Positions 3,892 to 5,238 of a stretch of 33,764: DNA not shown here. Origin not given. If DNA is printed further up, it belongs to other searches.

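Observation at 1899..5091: Orphan MamK-family actin paired with a PilZ-like/coiled-coil/acidic-tail protein (mamJ-mamK-like logic without a magnetosome island)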

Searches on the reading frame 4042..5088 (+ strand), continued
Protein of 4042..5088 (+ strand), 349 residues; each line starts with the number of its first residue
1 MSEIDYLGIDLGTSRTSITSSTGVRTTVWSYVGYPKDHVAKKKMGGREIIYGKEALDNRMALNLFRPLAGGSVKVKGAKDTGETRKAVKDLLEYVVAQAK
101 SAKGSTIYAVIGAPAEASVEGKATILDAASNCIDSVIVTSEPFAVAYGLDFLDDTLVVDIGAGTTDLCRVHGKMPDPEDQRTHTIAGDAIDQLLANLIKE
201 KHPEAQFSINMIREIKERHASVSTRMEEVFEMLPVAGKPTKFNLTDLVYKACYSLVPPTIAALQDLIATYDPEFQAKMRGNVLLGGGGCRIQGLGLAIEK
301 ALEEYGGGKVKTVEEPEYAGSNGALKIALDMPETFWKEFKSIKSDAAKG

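Call 51: find_encoding_contigs(protein=P0110, flank=10000, max_places=2)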
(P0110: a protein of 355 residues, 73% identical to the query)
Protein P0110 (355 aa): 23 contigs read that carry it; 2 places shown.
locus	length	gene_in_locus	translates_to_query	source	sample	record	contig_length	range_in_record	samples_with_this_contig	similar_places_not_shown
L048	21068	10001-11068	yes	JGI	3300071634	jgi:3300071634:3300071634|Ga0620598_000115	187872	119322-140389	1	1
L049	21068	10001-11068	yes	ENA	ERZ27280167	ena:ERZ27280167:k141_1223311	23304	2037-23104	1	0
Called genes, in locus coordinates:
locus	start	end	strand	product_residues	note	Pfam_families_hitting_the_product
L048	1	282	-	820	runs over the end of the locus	PF17957:Big_7 (faint), PF03160:Calx-beta (faint)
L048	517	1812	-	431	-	PF01011:PQQ (faint), PF13360:PQQ_2, PF13570:Beta-prop_ACSF4 (weak)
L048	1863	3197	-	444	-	PF00083:Sugar_tr, PF07690:MFS_1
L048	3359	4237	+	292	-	PF07963:N_methyl (weak)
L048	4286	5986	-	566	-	PF08757:CotH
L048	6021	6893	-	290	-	PF07963:N_methyl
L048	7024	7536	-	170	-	PF14237:GYF_2, PF13828:DUF4190 (weak)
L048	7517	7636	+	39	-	-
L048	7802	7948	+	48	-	-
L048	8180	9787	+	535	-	-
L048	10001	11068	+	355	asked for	PF06723:MreB_Mbl, PF25229:Salactin, PF00022:Actin (faint)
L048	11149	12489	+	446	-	-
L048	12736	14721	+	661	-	-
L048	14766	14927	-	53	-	-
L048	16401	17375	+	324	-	-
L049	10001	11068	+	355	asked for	PF06723:MreB_Mbl, PF25229:Salactin, PF00022:Actin (faint)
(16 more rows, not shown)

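Call 52: search_protein_representatives(protein=window:4042-5088:+)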
Query: 349 residues. Proteins with E-value up to 0.001 (for the whole library): 842; up to 1e-10: 505; up to 1e-30: 156. The best 150 are listed.
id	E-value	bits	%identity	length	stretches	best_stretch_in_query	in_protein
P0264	8.3e-144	495.3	65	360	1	1-341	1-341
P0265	2.5e-101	355.6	51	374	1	5-338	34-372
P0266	1.1e-89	317.4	44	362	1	4-343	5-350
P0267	1.9e-88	313.3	47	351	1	4-338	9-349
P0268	3.7e-88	312.4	46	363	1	4-340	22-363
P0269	4.3e-85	302.3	43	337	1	3-337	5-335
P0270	2.6e-84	299.7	44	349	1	7-338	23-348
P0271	4.5e-84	298.9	48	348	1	6-338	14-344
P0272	9.6e-83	294.6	42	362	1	2-339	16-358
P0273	1.4e-77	277.6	42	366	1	2-337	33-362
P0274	1.1e-76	274.6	43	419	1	5-337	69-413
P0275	2.3e-76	273.6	40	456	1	6-342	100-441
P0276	4.4e-75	269.4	68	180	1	174-346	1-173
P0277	2.7e-73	263.5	43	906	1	4-337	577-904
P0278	7.9e-73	262.0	39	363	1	2-339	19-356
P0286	3.9e-70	253.1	40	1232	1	4-337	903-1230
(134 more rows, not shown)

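Call 55: search_protein_families(library=ncbifam, proteins=[P0264, P0265, P0266, P0267, P0268, P0271, P0277, P0110, P0104], max_evalue=1e-20)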
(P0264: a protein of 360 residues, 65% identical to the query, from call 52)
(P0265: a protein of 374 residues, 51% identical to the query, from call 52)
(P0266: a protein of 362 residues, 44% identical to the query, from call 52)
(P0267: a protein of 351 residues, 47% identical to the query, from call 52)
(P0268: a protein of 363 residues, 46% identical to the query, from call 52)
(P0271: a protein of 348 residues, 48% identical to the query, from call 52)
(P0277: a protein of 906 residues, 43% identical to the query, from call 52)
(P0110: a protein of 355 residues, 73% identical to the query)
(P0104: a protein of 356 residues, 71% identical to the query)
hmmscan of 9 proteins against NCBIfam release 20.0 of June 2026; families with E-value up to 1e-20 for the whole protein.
P0264 (360 aa): 2 families
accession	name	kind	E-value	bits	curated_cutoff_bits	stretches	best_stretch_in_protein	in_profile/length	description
NF040964.1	MamK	subfamily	5.2e-111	370.9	400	1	5-340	1-331/335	MamK family actin-like protein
NF053558.1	BeeR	equivalog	8.7e-60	202.5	530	1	6-336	2-345/349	BeeR family actin-like protein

P0265 (374 aa): 2 families
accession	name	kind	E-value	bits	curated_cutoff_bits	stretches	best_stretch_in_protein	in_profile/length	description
NF040964.1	MamK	subfamily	4.2e-126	420.5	400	1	34-373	1-330/335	MamK family actin-like protein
NF053558.1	BeeR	equivalog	2.2e-66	224.2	530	1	34-373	1-348/349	BeeR family actin-like protein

P0266 (362 aa): 2 families
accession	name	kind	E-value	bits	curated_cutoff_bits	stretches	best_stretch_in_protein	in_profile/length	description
NF040964.1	MamK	subfamily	2.9e-112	375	400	1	7-347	2-331/335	MamK family actin-like protein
NF053558.1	BeeR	equivalog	1.2e-60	205.4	530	1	7-346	2-348/349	BeeR family actin-like protein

P0267 (351 aa): 2 families
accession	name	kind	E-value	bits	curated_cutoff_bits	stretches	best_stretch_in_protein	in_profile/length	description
NF040964.1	MamK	subfamily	4.8e-105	351.3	400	1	10-350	1-330/335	MamK family actin-like protein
NF053558.1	BeeR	equivalog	1.5e-50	172.2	530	1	10-350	1-348/349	BeeR family actin-like protein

P0268 (363 aa): 2 families
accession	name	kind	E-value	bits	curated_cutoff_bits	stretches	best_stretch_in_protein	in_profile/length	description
NF040964.1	MamK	subfamily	3e-118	394.7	400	1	23-362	1-330/335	MamK family actin-like protein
NF053558.1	BeeR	equivalog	1.7e-54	185.2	530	1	23-362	1-348/349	BeeR family actin-like protein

P0271 (348 aa): 2 families
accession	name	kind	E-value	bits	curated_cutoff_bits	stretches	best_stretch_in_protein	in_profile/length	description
NF040964.1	MamK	subfamily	1.2e-117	392.7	400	1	13-346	1-331/335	MamK family actin-like protein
NF053558.1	BeeR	equivalog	4.4e-62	210.1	530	1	13-344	1-347/349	BeeR family actin-like protein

P0277 (906 aa): 4 families
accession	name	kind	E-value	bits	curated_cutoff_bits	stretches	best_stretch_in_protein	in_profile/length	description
NF040964.1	MamK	subfamily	1.5e-121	405.6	400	1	578-905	1-329/335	MamK family actin-like protein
NF053558.1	BeeR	equivalog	6.5e-61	206.3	530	1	578-906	1-348/349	BeeR family actin-like protein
NF010539.0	PRK13927.1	subfamily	5.7e-28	97.8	293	1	580-895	9-326/339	rod shape-determining protein MreB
TIGR00904.1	mreB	subfamily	6.9e-26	91.1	365.75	1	580-894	5-325/334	MreB/Mrl family cell shape determining protein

P0110 (355 aa): 2 families
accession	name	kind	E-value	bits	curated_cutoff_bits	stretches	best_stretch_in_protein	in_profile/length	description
NF040964.1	MamK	subfamily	1.5e-115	385.8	400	1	5-340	1-331/335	MamK family actin-like protein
NF053558.1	BeeR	equivalog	1e-61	208.9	530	1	5-336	1-345/349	BeeR family actin-like protein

P0104 (356 aa): 2 families
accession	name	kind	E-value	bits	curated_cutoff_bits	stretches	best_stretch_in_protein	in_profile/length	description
NF040964.1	MamK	subfamily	1.7e-117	392.2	400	1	5-341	1-332/335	MamK family actin-like protein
NF053558.1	BeeR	equivalog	5.9e-59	199.8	530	1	6-337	2-346/349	BeeR family actin-like protein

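Call 56: search_protein_families(library=pfam, proteins=[L023:5155-6744:+, L023:8148-9545:+, L023:9725-11704:+, L037:5755-6918:+, L030:4846-6786:+, P0277, P0286], max_evalue=0.05)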
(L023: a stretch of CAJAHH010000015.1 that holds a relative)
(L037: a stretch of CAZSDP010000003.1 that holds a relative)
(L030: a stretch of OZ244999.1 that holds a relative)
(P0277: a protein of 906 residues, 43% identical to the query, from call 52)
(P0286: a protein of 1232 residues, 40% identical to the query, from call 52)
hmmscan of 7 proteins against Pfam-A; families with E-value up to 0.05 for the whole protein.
L023:5155-6744:+ (530 aa): 0 families

L023:8148-9545:+ (466 aa): 0 families

L023:9725-11704:+ (660 aa): 2 families
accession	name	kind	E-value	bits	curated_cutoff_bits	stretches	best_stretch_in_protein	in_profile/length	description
PF07120.17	DUF1376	-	2.9e-05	24.8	30.1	1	404-461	14-73/86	Protein of unknown function (DUF1376)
PF01476.26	LysM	-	0.0024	18.2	20.9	1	50-74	2-23/43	LysM domain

L037:5755-6918:+ (388 aa): 0 families

L030:4846-6786:+ (647 aa): 1 family
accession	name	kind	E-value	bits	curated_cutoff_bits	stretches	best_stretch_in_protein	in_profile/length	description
PF13166.12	AAA_13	-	4.8e-05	22.7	36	1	365-551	271-460/713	AAA domain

P0277 (906 aa): 5 families
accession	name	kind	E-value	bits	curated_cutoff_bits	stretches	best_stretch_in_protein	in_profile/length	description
PF06723.19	MreB_Mbl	-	4.5e-32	111.6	27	1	580-898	4-322/327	MreB/Mbl protein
PF00022.25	Actin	-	1e-12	47.9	27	2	602-768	31-190/410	Actin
PF14450.12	FtsA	-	4.4e-06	27.5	31.8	1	724-869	2-103/127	Cell division protein FtsA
PF22128.2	Alp7A_like_C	-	9.5e-06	25.9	22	1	723-870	3-138/156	Alp7A C-terminal domain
PF21522.3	MreB-like_C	-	0.0067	17.4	27.8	0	724-857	1-115/123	Archaeal actin homologue MreB-like, C-terminal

P0286 (1232 aa): 4 families
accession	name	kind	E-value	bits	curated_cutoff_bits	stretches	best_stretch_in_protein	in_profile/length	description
PF06723.19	MreB_Mbl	-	1.3e-28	100.3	27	1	906-1224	4-322/327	MreB/Mbl protein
PF00022.25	Actin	-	5.6e-13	48.7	27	2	927-1094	30-190/410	Actin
PF14450.12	FtsA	-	2.2e-07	31.7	31.8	1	1050-1197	2-105/127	Cell division protein FtsA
PF22128.2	Alp7A_like_C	-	0.0016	18.6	22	1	1048-1195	2-137/156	Alp7A C-terminal domain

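Call 58: search_solved_structures(query=P0264, max_evalue=1e-20, show_alignments=4)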
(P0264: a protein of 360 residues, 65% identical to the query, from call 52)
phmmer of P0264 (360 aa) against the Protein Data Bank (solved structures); distinct sequences matched with E-value up to 1e-20: 4.
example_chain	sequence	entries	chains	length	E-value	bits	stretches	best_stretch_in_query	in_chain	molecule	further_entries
5jyg_A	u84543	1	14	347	2.7e-70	240.7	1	4-339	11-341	Actin-like ATPase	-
5ljv_A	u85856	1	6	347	3.7e-70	240.3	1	4-339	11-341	Actin-like ATPase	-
5ljw_A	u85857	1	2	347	2.5e-69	237.5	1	4-339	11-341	Actin-like ATPase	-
8r2n_A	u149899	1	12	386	3.3e-39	138.5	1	3-307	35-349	Actin/actin family protein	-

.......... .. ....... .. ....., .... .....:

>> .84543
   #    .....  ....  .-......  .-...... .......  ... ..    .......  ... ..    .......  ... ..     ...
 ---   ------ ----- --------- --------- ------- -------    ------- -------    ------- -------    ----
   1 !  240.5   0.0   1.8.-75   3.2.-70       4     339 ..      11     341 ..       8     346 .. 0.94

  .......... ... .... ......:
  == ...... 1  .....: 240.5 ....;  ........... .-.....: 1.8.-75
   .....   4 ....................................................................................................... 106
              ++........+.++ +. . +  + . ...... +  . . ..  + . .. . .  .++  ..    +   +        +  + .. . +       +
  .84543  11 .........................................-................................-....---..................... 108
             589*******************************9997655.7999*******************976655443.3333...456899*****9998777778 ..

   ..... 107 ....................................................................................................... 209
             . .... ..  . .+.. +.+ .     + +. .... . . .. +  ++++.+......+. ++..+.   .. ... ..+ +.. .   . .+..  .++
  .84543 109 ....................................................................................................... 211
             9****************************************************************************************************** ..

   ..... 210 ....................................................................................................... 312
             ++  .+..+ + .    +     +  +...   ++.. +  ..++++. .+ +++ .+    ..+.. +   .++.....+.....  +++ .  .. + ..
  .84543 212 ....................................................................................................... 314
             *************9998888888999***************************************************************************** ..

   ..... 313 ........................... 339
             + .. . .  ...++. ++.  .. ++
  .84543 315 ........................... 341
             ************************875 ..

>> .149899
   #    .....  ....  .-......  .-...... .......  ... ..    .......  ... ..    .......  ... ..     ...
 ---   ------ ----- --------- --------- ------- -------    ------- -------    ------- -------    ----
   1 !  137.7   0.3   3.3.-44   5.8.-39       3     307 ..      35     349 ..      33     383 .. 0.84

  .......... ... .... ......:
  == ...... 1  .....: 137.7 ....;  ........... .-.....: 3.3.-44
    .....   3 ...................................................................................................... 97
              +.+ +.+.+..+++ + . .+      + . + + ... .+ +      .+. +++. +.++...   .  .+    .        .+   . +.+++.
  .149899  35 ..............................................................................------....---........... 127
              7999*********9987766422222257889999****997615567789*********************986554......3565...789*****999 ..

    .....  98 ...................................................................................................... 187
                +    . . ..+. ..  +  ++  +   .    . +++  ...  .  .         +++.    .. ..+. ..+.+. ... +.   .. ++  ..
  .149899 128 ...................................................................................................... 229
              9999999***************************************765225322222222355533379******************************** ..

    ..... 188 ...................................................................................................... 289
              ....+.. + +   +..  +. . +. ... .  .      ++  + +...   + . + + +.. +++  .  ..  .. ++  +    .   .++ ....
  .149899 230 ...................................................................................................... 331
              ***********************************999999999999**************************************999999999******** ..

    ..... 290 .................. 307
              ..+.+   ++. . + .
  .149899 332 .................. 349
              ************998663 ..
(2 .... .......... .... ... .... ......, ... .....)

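Call 64: find_homologous_proteins(query=P0265, max_evalue=1e-40)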
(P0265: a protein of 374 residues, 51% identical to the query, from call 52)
Query P0265 (374 aa): 3509 proteins with E <= 1e-40 among 8000 candidates; the best 120 are listed.
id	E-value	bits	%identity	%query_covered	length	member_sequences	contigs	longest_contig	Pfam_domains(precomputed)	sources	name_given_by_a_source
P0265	2.0e-245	831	100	100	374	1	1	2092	PF06723.20,PF25229.2,PF14450.13,PF00022.26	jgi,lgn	jgi:rod shape-determining protein MreB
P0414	5.5e-169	580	74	95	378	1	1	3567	PF06723.20,PF25229.2,PF14450.13,PF00022.26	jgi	jgi:rod shape-determining protein MreB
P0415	1.2e-168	579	70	99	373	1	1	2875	PF25216.1,PF06723.20,PF25229.2,PF00022.26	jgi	jgi:rod shape-determining protein MreB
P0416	6.3e-168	576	72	94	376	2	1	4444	PF01869.27,PF25216.1,PF06723.20,PF25229.2,PF14450.13,PF00022.26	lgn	-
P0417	1.3e-159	549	69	96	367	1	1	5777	PF06723.20,PF25229.2,PF14450.13,PF00022.26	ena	-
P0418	1.2e-156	539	69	94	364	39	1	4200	PF06723.20,PF25229.2,PF00022.26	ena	-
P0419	1.7e-156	539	70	93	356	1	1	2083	PF06723.20,PF25229.2,PF00022.26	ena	-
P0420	1.8e-156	539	71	93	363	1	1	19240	PF06723.20,PF25229.2,PF00022.26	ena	-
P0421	3.9e-156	538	68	95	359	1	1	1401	PF06723.20,PF25229.2,PF00022.26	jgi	jgi:rod shape-determining protein MreB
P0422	7.4e-156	537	70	94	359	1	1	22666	PF06723.20,PF25229.2,PF14450.13,PF00022.26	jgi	jgi:rod shape-determining protein MreB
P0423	1.2e-155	536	66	97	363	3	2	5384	PF06723.20,PF25229.2,PF00022.26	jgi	jgi:rod shape-determining protein MreB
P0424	4.3e-155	534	69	94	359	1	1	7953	PF06723.20,PF25229.2,PF00022.26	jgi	jgi:rod shape-determining protein MreB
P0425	2.8e-154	532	66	95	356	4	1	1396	PF06723.20,PF25229.2,PF00022.26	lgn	-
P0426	5.0e-154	531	69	93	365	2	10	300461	PF06723.20,PF25229.2,PF00022.26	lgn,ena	-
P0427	2.2e-153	529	66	98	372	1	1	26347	PF06723.20,PF25229.2,PF00022.26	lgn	-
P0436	9.5e-150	517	69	92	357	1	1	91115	PF06723.20,PF25229.2,PF00022.26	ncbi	ncbi:MAG: MamK family actin-like protein [Planctomycetota bacterium]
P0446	1.1e-147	510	65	94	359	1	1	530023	PF06723.20,PF25229.2,PF00022.26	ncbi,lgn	-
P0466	1.4e-143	496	66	93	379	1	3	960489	PF06723.20,PF25229.2,PF14450.13,PF00022.26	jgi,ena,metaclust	jgi:rod shape-determining protein MreB|metaclust:\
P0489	1.2e-142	493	63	94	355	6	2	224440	PF06723.20,PF00022.26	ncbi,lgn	ncbi:MAG: MamK family actin-like protein [Planctomycetota bacterium]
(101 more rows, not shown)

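Call 65: find_encoding_contigs(protein=P0436, flank=6000, max_places=1)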
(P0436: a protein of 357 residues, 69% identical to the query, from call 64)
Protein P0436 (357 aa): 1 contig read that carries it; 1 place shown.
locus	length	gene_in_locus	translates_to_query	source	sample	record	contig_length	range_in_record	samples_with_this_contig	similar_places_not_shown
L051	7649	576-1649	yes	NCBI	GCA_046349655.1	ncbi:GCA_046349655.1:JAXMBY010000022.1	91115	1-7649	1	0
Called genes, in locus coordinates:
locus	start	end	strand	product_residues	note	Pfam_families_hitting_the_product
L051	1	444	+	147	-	?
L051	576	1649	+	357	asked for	PF00022:Actin (faint), PF06723:MreB_Mbl, PF25229:Salactin (weak)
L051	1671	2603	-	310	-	PF04055:Radical_SAM, PF13186:SPASM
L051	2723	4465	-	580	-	-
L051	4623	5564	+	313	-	PF01040:UbiA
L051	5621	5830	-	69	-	-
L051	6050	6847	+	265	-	-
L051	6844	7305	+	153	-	-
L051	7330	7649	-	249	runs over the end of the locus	PF00849:PseudoU_synth_2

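Call 66: find_encoding_contigs(protein=P0446, flank=6000, max_places=1)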
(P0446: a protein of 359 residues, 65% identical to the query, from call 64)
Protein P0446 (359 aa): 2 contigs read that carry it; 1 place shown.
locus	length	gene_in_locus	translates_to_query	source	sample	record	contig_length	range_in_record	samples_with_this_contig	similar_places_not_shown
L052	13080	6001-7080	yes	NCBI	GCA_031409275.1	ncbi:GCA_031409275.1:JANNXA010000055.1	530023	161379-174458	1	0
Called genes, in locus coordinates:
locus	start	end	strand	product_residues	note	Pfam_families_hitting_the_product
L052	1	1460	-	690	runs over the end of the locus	PF00270:DEAD, PF00271:Helicase_C, PF19833:RecG_dom3_C (weak)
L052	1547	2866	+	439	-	PF03781:FGE-sulfatase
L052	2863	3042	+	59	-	-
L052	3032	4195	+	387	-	-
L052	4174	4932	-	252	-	PF10609:ParA (weak), PF01656:CbiA (faint), PF06564:CBP_BcsQ (weak), PF13614:AAA_31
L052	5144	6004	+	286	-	-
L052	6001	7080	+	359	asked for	PF06723:MreB_Mbl, PF25229:Salactin, PF00022:Actin (faint)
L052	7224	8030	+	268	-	PF01040:UbiA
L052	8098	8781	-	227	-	PF21948:LplA-B_cat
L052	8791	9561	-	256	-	PF00149:Metallophos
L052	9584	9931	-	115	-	PF00111:Fer2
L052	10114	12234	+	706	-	PF07715:Plug, PF00593:TonB_dep_Rec_b-barrel, PF14905:OMP_b-brl_3 (faint)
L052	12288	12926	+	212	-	PF03544:TonB_C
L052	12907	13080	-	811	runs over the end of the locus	PF07859:Abhydrolase_3 (faint), PF00930:DPPIV_N, PF26549:Tricorn_N (weak), PF01738:DLH, PF02129:Peptidase_S15, PF20434:BD-FAE, PF00326:Peptidase_S9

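Call 67: find_encoding_contigs(protein=P0466, flank=6000, max_places=1)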
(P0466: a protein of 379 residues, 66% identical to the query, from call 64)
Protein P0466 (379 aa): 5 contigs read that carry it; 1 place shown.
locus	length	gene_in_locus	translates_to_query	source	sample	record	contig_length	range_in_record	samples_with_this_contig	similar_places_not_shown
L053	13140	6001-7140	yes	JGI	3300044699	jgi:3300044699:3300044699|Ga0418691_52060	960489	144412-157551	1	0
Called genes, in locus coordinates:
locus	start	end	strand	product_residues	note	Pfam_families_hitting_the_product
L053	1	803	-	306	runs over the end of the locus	PF13641:Glyco_tranf_2_3, PF00535:Glycos_transf_2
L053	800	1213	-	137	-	-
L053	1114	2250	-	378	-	PF01943:Polysacc_synt, PF13440:Polysacc_synt_3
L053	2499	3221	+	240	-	PF02563:Poly_export, PF22461:SLBB_2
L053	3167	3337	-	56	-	-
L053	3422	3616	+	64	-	-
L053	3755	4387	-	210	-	-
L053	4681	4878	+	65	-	-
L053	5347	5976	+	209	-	-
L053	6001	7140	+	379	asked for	PF00022:Actin (faint), PF06723:MreB_Mbl, PF14450:FtsA (faint), PF25229:Salactin (weak)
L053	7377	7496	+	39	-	PF19029:DUF883_C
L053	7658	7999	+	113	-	-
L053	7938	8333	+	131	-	-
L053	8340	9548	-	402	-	PF01098:FTSW_RODA_SPOVE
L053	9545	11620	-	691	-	PF00905:Transpeptidase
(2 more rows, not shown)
